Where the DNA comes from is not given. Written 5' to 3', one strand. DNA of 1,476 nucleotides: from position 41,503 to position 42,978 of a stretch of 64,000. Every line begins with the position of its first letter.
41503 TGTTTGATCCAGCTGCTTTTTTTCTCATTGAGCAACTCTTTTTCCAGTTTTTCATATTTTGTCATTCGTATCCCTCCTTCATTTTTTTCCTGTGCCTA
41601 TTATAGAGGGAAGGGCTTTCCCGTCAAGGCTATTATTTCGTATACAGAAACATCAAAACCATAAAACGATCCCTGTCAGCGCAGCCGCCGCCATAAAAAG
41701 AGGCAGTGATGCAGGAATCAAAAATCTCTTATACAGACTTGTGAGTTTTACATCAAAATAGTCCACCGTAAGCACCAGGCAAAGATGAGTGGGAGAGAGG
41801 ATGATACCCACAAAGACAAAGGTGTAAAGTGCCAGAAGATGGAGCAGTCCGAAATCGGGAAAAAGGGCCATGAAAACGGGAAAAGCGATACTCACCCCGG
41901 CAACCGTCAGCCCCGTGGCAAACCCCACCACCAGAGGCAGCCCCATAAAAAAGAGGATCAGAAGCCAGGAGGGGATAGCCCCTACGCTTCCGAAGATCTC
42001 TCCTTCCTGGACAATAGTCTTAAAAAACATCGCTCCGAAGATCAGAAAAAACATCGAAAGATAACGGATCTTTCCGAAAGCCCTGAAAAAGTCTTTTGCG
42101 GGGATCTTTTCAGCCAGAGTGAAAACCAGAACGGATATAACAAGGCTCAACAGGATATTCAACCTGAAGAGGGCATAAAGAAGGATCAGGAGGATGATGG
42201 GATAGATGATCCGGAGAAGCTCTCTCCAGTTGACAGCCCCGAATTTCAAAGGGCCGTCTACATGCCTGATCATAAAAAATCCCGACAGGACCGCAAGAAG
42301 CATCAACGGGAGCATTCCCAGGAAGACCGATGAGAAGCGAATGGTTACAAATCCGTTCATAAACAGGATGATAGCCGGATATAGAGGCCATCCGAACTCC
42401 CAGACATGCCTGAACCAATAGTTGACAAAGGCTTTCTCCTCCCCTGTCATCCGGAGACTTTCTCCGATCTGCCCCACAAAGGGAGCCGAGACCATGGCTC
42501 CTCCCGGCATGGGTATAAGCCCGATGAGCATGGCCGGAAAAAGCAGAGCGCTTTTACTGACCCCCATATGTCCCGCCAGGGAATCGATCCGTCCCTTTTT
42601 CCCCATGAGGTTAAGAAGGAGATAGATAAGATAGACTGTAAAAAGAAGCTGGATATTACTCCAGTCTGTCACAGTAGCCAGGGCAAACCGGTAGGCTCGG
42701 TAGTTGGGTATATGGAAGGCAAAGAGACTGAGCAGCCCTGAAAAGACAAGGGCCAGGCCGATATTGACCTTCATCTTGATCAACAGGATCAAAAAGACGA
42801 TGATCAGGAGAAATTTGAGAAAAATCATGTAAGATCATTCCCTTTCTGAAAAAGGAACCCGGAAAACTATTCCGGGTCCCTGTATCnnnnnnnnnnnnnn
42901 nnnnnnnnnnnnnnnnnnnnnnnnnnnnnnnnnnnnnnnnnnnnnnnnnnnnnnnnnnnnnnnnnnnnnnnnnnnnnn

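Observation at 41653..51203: Complete succinate-to-propionate energy-conserving module with a split mutase, plus an unknown 12-TM protein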

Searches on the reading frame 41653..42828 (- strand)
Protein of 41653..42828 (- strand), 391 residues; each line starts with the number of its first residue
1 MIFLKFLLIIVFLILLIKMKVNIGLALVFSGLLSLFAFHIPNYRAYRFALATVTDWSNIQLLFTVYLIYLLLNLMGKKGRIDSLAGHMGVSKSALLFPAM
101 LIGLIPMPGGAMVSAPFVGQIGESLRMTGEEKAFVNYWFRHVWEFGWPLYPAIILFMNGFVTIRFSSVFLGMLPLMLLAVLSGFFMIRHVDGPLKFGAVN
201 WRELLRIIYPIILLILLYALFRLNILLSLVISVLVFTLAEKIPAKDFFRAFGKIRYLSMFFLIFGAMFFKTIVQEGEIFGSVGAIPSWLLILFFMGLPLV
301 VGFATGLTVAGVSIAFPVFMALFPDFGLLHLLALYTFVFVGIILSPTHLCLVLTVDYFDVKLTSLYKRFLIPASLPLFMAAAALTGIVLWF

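Call 3: search_protein_families(library=pfam, proteins=[window:41653-42828:-])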
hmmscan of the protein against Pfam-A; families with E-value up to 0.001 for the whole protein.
window:41653-42828:- (391 aa): 1 family
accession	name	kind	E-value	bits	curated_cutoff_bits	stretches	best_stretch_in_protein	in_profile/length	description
PF04165.18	DUF401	-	9.9e-56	190.2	24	1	8-384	10-390/393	Protein of unknown function (DUF401)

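Call 4: search_protein_families(library=ncbifam, proteins=[window:41653-42828:-])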
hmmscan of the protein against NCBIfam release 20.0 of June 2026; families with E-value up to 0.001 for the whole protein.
window:41653-42828:- (391 aa): 1 family
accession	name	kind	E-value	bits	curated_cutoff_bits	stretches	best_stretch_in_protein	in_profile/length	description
TIGR00529.1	AF0261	hypoth_equivalog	3.3e-63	214.3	378.4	1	8-384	10-384/387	TIGR00529 family membrane protein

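Call 13: find_homologous_proteins(query=window:41653-42828:-)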
Query window:41653-42828:- (391 aa): 341 proteins with E <= 0.001 among 8000 candidates; the best 120 are listed.
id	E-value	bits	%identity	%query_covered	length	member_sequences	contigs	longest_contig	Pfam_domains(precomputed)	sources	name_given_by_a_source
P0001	2.5e-234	796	97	100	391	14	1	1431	PF04165.18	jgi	-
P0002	3.2e-210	717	87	95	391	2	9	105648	PF04165.18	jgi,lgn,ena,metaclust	metaclust:\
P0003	3.3e-208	710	86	100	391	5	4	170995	PF04165.18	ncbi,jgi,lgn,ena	-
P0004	1.3e-192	659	82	96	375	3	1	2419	PF04165.18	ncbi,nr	ncbi:MAG TPA: DUF401 family protein, partial [Firmicutes bacterium]|nr:DUF401 family protein [Bacill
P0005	7.4e-189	646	80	95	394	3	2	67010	PF04165.18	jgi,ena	-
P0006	2.5e-120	421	53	98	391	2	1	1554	PF04165.18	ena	-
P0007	9.9e-119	415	51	97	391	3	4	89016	PF04165.18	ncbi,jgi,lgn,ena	-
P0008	1.5e-93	332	44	100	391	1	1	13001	PF04165.18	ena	-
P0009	4.1e-73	265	38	96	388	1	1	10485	PF04165.18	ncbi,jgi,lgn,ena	-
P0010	5.3e-67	245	38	95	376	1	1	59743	PF04165.18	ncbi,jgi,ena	-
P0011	7.9e-50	189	35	90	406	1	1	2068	PF04165.18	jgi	jgi:integral membrane protein (TIGR00529 family)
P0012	4.8e-49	186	35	95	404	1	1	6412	PF04165.18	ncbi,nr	ncbi:MAG: DUF401 family protein [Candidatus Altiarchaeales archaeon]|nr:DUF401 family protein [Candi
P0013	2.5e-45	174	34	95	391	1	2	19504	PF04165.18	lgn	-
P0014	1.6e-44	171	35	93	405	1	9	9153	PF04165.18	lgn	-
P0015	6.7e-44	169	33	92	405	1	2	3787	PF04165.18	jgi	jgi:integral membrane protein (TIGR00529 family)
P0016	7.6e-44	169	33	86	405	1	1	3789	PF04165.18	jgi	jgi:integral membrane protein (TIGR00529 family)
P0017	9.2e-44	169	32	88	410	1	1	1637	PF04165.18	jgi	jgi:hypothetical protein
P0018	3.6e-43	167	33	76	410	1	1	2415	PF03600.23,PF04165.18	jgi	jgi:integral membrane protein (TIGR00529 family)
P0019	1.8e-42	164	33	92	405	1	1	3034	PF04165.18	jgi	-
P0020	2.0e-42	164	33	92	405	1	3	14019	PF04165.18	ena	-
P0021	2.2e-42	164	33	92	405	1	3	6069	PF04165.18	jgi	-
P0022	4.8e-42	163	35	82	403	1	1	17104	PF04165.18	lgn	-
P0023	5.4e-42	163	33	92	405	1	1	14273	PF04165.18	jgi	-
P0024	6.0e-42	163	33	90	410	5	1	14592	PF04165.18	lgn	-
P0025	6.8e-42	162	34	91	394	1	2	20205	PF04165.18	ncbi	-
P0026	1.0e-41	162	31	94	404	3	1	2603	PF04165.18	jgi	jgi:hypothetical protein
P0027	1.2e-41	162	33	87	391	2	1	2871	PF04165.18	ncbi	ncbi:MAG: DUF401 family protein [Petrotogales bacterium]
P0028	1.3e-41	162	32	93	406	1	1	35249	PF04165.18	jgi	-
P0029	1.8e-41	161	32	92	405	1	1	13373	PF04165.18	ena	-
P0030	1.9e-41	161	33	76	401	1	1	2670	PF04165.18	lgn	-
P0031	5.1e-41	160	33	76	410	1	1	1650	PF04165.18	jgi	jgi:integral membrane protein (TIGR00529 family)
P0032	7.1e-41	159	32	90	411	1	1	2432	PF04165.18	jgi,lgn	jgi:integral membrane protein (TIGR00529 family)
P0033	1.0e-40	159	34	93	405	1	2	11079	PF04165.18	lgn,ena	-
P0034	1.1e-40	158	32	94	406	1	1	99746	PF04165.18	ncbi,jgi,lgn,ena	-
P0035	1.2e-40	158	33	87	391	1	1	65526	PF03600.23,PF04165.18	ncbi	ncbi:MAG: DUF401 family protein [Kosmotogaceae bacterium]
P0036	1.9e-40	158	30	91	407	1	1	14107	PF04165.18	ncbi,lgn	ncbi:MAG: DUF401 family protein [Acidobacteriota bacterium]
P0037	2.0e-40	158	33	98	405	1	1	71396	PF04165.18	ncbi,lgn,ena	-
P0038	2.1e-40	157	31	96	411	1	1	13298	PF04165.18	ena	-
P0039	2.6e-40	157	31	94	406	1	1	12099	PF04165.18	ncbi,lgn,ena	-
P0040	2.7e-40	157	34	90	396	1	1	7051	PF03600.23,PF04165.18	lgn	-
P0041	2.9e-40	157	32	88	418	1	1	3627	PF04165.18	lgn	-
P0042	7.3e-40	156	31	95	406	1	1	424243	PF04165.18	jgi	jgi:hypothetical protein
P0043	1.1e-39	155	33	72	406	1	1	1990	PF04165.18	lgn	-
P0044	2.6e-39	154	32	95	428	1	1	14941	PF04165.18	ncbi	-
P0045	2.7e-39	154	30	95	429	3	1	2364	PF04165.18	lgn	-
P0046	2.8e-39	154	29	95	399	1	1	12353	PF03600.23,PF04165.18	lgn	-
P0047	3.2e-39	154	29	92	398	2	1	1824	PF03600.23,PF04165.18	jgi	jgi:hypothetical protein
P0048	6.7e-39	153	30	89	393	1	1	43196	PF04165.18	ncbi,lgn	-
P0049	7.3e-39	152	31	95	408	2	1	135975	PF04165.18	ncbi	-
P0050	9.9e-39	152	30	95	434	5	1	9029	PF04165.18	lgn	-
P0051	1.2e-38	152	33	98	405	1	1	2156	PF04165.18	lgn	-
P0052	1.7e-38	151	32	92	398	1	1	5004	PF03600.23,PF04165.18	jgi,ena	-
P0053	1.7e-38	151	30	94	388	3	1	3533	PF04165.18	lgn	-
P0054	2.1e-38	151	30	95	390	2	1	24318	PF04165.18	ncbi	ncbi:DUF401 family protein [Chloroflexota bacterium]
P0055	3.8e-38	150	30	91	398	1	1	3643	PF03600.23,PF04165.18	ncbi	-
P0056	1.4e-37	148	30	95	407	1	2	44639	PF04165.18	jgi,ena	-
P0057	1.5e-37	148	32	95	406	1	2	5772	PF04165.18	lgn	-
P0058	2.1e-37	148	31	95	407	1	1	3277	PF04165.18,PF02447.23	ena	-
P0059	2.4e-37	147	32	92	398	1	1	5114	PF04165.18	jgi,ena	-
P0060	3.0e-37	147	30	96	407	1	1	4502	PF04165.18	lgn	-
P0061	3.2e-37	147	28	96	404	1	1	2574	PF04165.18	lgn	-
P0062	4.2e-37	147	31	95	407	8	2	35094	PF04165.18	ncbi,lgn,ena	-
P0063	4.5e-37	147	30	95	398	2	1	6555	PF04165.18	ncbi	-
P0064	4.6e-37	147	34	84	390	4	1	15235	PF03600.23,PF04165.18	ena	-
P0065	5.1e-37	146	30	96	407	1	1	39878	PF04165.18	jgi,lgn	-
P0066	5.4e-37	146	31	94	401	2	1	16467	PF04165.18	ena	-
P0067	7.3e-37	146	30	93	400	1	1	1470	PF04165.18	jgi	jgi:integral membrane protein (TIGR00529 family)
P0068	9.9e-37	145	29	98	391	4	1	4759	PF04165.18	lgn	-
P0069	1.3e-36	145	29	95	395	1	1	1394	PF04165.18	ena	-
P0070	1.6e-36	145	29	94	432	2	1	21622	PF04165.18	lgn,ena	-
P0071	1.8e-36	145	29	95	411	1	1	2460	PF04165.18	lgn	-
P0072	2.6e-36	144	29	96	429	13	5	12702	PF04165.18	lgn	-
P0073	3.2e-36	144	30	95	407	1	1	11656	PF04165.18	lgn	-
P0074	4.1e-36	143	29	84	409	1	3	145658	PF04165.18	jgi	jgi:integral membrane protein (TIGR00529 family)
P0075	4.6e-36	143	30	88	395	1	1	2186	PF04165.18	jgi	jgi:uncharacterized protein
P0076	5.2e-36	143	32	92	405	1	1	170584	PF04165.18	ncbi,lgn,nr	ncbi:MAG: DUF401 family protein [candidate division Zixibacteria bacterium]|nr:DUF401 family protein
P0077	6.7e-36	143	33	69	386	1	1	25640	PF04165.18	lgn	-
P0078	7.3e-36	143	32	82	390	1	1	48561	PF03600.23,PF04165.18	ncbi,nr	ncbi:MAG: uncharacterized protein PWQ77_379 [Kosmotogales bacterium]|nr:uncharacterized protein [Kos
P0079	7.4e-36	143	30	95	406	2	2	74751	PF04165.18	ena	-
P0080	8.8e-36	142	31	95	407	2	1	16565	PF04165.18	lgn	-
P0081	9.1e-36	142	30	91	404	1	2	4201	PF04165.18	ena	-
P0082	1.1e-35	142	31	82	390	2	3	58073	PF03600.23,PF04165.18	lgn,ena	-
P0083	1.1e-35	142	30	96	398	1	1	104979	PF03600.23,PF04165.18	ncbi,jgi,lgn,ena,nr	ncbi:MAG: DUF401 family protein [Nitrospirota bacterium]|nr:DUF401 family protein [Nitrospirota bact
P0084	1.2e-35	142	31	93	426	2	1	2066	PF04165.18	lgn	-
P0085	1.2e-35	142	31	83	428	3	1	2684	PF04165.18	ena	-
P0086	1.6e-35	141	34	94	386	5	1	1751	PF04165.18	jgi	-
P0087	1.9e-35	141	31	94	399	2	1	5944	PF04165.18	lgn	-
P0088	2.2e-35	141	31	92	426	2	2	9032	PF04165.18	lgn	-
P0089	2.3e-35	141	36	72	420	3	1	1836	PF04165.18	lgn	-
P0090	2.5e-35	141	31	89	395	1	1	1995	PF04165.18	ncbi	-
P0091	3.1e-35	140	34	95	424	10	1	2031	PF04165.18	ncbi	-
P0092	3.3e-35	140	30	96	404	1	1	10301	PF04165.18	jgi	-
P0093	3.6e-35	140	30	92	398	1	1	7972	PF04165.18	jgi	jgi:integral membrane protein (TIGR00529 family)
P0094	3.9e-35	140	31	94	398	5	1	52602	PF04165.18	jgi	-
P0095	3.9e-35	140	30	95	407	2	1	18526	PF04165.18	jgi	-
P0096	4.1e-35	140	32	85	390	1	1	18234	PF03600.23,PF04165.18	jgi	-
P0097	4.5e-35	140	29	95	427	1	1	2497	PF04165.18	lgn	-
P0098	6.4e-35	139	30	91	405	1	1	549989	PF04165.18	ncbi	ncbi:MAG: DUF401 family protein [Candidatus Zixiibacteriota bacterium]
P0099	8.0e-35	139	36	68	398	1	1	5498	PF04165.18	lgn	-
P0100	8.1e-35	139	31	94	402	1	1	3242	PF04165.18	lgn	-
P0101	8.4e-35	139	30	91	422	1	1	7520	PF03600.23,PF04165.18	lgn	-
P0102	8.8e-35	139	32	95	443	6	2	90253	PF04165.18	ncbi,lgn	-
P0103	1.0e-34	139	30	94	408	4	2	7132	PF04165.18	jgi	-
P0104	1.3e-34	138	30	95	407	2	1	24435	PF04165.18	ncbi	-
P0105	1.5e-34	138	30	92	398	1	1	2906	PF04165.18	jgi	-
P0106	1.5e-34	138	27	89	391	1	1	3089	PF04165.18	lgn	-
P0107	1.6e-34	138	29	92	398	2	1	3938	PF04165.18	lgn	-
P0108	1.7e-34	138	30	95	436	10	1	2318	PF04165.18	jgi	jgi:integral membrane protein (TIGR00529 family)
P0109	1.8e-34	138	27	95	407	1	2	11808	PF04165.18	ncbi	-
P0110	1.9e-34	138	29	84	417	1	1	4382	PF06808.19,PF04165.18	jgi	-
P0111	1.9e-34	138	29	93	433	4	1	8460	PF04165.18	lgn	-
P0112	1.9e-34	138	32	93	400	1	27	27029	PF04165.18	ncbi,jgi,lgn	-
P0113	1.9e-34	138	32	84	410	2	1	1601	PF04165.18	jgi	jgi:integral membrane protein (TIGR00529 family)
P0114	1.9e-34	138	28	95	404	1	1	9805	PF04165.18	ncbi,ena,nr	ncbi:MAG TPA: DUF401 family protein [Candidatus Acidoferrum sp.]|nr:DUF401 family protein [Candidatu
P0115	2.2e-34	138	30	99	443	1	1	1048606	PF04165.18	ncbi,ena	-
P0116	2.4e-34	138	32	86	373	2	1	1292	PF04165.18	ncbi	-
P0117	2.5e-34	137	29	95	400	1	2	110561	PF04165.18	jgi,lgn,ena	-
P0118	2.6e-34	137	31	96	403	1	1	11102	PF04165.18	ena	-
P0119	2.6e-34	137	30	95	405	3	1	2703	PF04165.18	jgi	jgi:uncharacterized protein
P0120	2.7e-34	137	33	89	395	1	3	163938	PF04165.18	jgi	-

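Call 14: find_encoding_contigs(protein=P0003, flank=10000, max_places=3)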
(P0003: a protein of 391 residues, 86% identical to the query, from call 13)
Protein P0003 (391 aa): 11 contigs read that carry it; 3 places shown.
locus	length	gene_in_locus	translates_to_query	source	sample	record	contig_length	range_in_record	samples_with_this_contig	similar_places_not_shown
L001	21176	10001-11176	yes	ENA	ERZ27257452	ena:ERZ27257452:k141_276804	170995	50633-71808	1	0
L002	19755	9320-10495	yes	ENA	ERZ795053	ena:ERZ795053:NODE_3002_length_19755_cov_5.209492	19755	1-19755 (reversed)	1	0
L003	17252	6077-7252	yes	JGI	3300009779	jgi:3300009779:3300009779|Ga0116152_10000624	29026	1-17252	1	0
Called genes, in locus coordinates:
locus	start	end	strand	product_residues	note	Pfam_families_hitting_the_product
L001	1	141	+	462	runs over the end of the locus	PF00753:Lactamase_B, PF23023:Anti-Pycsar_Apyc1 (faint), PF12706:Lactamase_B_2 (weak), PF16661:Lactamase_B_6, PF10996:Beta-Casp, PF07521:RMMBL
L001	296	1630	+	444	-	-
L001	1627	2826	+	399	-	PF00871:Acetate_kinase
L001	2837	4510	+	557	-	PF01642:MM_CoA_mutase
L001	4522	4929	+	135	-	PF02310:B12-binding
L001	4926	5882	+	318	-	PF03308:MeaB, PF00009:GTP_EFTU (weak), PF02492:cobW (faint)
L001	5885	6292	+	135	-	PF00903:Glyoxalase, PF13468:Glyoxalase_3, PF13669:Glyoxalase_4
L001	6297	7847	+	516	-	PF01039:Carboxyl_trans, PF03255:ACCA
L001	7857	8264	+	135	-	PF04277:OAD_gamma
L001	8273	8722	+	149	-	PF05896:NQRA_N (faint), PF25984:BSH_YknX (faint), PF25919:BSH_CusB (faint), PF25917:BSH_RND (weak), PF25973:BSH_CzcB (faint), PF00364:Biotin_lipoyl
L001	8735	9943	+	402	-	PF03977:OAD_beta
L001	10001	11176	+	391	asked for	PF04165:DUF401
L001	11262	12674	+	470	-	PF02127:Peptidase_M18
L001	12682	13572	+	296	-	PF01515:PTA_PTB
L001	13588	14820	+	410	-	PF00155:Aminotran_1_2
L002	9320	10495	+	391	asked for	PF04165:DUF401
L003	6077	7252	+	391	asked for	PF04165:DUF401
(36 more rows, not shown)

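Call 15: find_encoding_contigs(protein=P0007, flank=10000, max_places=3)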
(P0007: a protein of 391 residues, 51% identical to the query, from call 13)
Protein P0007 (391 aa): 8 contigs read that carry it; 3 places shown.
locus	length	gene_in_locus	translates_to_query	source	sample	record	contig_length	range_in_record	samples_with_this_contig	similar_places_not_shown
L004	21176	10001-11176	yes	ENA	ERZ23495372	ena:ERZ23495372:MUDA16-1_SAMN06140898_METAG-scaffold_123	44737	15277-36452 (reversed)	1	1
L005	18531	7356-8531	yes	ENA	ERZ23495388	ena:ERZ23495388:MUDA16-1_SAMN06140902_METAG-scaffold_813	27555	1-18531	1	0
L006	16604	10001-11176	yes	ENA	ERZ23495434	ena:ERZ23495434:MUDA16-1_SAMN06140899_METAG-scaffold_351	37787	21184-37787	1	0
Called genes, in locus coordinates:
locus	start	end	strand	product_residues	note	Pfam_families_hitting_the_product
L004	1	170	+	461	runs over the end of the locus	PF00753:Lactamase_B, PF12706:Lactamase_B_2 (weak), PF16661:Lactamase_B_6 (weak), PF10996:Beta-Casp, PF07521:RMMBL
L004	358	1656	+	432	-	-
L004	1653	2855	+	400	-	PF00871:Acetate_kinase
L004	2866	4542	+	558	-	PF01642:MM_CoA_mutase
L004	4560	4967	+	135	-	PF02310:B12-binding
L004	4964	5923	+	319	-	PF03308:MeaB, PF00009:GTP_EFTU (weak), PF00448:SRP54 (faint), PF02492:cobW (weak), PF03029:ATP_bind_1 (faint)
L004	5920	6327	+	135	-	PF00903:Glyoxalase, PF13468:Glyoxalase_3 (weak), PF13669:Glyoxalase_4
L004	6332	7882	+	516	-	PF01039:Carboxyl_trans, PF03255:ACCA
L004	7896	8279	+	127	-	PF04277:OAD_gamma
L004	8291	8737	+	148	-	PF25984:BSH_YknX (faint), PF25919:BSH_CusB (faint), PF26077:BSH_Fcp1 (faint), PF25917:BSH_RND (weak), PF25973:BSH_CzcB (faint), PF00364:Biotin_lipoyl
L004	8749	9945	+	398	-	PF03977:OAD_beta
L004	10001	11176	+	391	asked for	PF04165:DUF401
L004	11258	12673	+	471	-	PF02127:Peptidase_M18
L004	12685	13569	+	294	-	PF01515:PTA_PTB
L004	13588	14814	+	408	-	PF00155:Aminotran_1_2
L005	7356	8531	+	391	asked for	PF04165:DUF401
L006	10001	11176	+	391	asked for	PF04165:DUF401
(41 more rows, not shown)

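Call 16: find_encoding_contigs(protein=P0008, flank=10000, max_places=2)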
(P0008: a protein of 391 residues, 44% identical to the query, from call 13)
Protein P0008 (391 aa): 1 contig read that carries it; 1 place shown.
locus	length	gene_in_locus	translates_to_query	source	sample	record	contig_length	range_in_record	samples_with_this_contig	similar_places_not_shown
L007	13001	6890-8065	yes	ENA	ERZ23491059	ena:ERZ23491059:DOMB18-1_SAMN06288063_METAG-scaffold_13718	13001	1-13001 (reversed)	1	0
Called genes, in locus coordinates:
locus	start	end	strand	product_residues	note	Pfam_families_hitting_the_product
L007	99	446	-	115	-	-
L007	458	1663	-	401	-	PF00999:Na_H_Exchanger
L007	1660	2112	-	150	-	PF00359:PTS_EIIA_2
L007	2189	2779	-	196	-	-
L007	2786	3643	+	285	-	-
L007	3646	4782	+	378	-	PF01168:Ala_racemase_N, PF00842:Ala_racemase_C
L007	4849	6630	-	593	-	PF13510:Fer2_4, PF10588:NADH-G_4Fe-4S_3, PF12837:Fer4_6 (weak), PF12838:Fer4_7 (weak), PF13183:Fer4_8 (weak), PF22117:Fer4_Nqo3 (weak), PF02906:Fe_hyd_lg_C, PF02256:Fe_hyd_SSU, +4 more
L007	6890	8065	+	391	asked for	PF04165:DUF401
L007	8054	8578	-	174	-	-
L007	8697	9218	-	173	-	PF01923:Cob_adeno_trans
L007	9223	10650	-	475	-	PF01554:MatE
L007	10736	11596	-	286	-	PF01479:S4, PF00849:PseudoU_synth_2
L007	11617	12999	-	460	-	?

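Call 17: find_encoding_contigs(protein=P0009, flank=10000, max_places=2)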
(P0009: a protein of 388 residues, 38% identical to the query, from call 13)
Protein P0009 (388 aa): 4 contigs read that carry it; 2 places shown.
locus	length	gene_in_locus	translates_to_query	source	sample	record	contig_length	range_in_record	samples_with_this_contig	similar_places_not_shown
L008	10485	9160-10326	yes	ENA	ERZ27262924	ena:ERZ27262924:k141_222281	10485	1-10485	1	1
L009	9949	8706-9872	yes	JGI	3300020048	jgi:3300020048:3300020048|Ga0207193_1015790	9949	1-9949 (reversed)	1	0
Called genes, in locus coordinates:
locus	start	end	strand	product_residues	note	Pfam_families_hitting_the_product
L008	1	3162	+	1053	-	?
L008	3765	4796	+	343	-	PF12849:PBP_like_2, PF01547:SBP_bac_1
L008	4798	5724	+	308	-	PF00528:BPD_transp_1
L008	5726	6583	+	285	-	PF00528:BPD_transp_1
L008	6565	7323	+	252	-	PF13476:AAA_23 (weak), PF02463:SMC_N (faint), PF00005:ABC_tran, PF13304:AAA_21 (weak)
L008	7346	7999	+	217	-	PF01895:PhoU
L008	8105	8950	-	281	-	PF01641:SelR, PF01625:PMSR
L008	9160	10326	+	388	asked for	PF04165:DUF401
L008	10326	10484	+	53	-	?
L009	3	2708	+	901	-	?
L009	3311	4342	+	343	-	PF12849:PBP_like_2, PF01547:SBP_bac_1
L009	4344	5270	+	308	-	PF00528:BPD_transp_1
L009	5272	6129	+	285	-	PF00528:BPD_transp_1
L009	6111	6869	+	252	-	PF13476:AAA_23 (weak), PF02463:SMC_N (faint), PF00005:ABC_tran, PF13304:AAA_21 (weak)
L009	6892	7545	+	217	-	PF01895:PhoU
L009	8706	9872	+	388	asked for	PF04165:DUF401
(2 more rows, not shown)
